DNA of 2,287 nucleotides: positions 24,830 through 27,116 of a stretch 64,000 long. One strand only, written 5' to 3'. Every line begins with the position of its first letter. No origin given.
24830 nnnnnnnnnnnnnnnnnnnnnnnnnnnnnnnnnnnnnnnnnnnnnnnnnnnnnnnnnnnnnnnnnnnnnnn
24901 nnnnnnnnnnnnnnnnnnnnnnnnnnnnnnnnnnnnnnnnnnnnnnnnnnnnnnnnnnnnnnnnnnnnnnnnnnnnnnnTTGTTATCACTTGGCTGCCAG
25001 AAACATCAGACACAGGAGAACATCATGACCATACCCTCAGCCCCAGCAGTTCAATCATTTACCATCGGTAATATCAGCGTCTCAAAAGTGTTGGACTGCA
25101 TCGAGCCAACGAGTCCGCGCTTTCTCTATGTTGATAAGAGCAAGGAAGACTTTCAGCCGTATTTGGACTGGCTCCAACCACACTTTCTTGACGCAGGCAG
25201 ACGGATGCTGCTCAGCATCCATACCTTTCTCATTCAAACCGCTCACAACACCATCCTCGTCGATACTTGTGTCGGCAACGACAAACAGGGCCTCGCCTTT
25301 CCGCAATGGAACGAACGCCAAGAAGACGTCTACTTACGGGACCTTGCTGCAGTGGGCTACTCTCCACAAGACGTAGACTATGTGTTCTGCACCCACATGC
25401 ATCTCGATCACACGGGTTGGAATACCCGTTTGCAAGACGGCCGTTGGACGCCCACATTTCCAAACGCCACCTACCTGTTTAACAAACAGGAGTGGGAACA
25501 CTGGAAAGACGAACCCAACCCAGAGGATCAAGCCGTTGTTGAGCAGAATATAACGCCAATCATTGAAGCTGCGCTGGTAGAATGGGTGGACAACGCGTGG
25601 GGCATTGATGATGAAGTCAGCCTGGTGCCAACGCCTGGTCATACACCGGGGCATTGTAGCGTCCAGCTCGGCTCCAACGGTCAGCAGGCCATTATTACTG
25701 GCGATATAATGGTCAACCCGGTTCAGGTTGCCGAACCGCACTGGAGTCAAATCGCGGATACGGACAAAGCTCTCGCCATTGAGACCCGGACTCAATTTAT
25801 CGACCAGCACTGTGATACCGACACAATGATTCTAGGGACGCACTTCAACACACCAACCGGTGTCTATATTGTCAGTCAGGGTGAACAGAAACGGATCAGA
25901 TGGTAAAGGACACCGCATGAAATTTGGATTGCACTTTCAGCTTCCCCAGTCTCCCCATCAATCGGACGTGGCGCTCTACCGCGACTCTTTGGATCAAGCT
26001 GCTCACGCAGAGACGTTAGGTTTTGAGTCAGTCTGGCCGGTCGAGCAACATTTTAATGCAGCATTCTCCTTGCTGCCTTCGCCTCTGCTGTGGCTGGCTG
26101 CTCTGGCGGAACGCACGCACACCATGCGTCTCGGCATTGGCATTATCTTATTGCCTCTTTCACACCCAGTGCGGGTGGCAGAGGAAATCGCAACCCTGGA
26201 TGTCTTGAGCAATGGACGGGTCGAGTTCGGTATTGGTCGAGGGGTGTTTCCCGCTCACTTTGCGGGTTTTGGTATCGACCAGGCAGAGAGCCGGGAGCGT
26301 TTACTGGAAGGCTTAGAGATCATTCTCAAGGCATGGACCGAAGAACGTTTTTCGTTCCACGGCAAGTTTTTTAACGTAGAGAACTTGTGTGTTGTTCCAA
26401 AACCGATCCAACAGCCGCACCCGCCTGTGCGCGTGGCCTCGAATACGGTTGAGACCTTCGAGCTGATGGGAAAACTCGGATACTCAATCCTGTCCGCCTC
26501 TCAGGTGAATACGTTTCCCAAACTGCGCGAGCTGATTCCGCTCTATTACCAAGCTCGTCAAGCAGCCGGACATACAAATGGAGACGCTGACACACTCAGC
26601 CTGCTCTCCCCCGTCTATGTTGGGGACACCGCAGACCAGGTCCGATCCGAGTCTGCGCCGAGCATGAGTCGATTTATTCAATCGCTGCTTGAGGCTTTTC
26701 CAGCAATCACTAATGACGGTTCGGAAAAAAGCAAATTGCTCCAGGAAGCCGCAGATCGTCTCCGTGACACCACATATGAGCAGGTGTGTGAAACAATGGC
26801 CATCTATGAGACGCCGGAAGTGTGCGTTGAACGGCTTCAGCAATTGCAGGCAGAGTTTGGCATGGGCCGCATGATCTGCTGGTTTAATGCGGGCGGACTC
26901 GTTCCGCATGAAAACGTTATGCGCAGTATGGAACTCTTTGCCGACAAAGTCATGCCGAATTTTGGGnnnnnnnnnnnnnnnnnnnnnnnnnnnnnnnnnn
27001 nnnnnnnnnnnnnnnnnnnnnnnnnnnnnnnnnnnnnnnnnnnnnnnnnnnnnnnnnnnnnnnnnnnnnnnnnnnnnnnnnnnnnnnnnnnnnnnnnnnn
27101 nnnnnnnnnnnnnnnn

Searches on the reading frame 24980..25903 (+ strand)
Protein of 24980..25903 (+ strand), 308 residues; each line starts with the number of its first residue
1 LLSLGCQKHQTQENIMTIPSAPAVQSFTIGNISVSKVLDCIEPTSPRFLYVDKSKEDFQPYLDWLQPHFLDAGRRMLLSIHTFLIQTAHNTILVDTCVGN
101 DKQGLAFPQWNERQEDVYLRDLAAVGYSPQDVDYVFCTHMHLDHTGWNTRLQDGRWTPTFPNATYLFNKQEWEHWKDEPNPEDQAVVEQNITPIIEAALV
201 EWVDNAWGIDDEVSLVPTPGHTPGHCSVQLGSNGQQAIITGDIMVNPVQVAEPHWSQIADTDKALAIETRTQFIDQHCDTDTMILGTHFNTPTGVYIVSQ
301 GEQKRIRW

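Call 29: search_protein_families(library=pfam, proteins=[window:24980-25903:+], max_evalue=0.00001)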
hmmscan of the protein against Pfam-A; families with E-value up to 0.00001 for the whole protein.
window:24980-25903:+ (308 aa): 1 family
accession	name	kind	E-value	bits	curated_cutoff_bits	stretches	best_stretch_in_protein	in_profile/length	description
PF00753.33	Lactamase_B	-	1.8e-22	80.7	22.7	1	79-254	5-161/196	Metallo-beta-lactamase superfamily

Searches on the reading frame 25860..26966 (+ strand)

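Call 29: search_protein_families(library=pfam, proteins=[window:25860-26966:+], max_evalue=0.00001)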
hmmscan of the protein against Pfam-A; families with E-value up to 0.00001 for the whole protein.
window:25860-26966:+ (369 aa): 1 family
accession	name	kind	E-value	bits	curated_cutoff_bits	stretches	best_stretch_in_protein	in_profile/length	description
PF00296.26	Bac_luciferase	-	2.5e-65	221.3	27.9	1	20-330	1-308/314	Luciferase-like monooxygenase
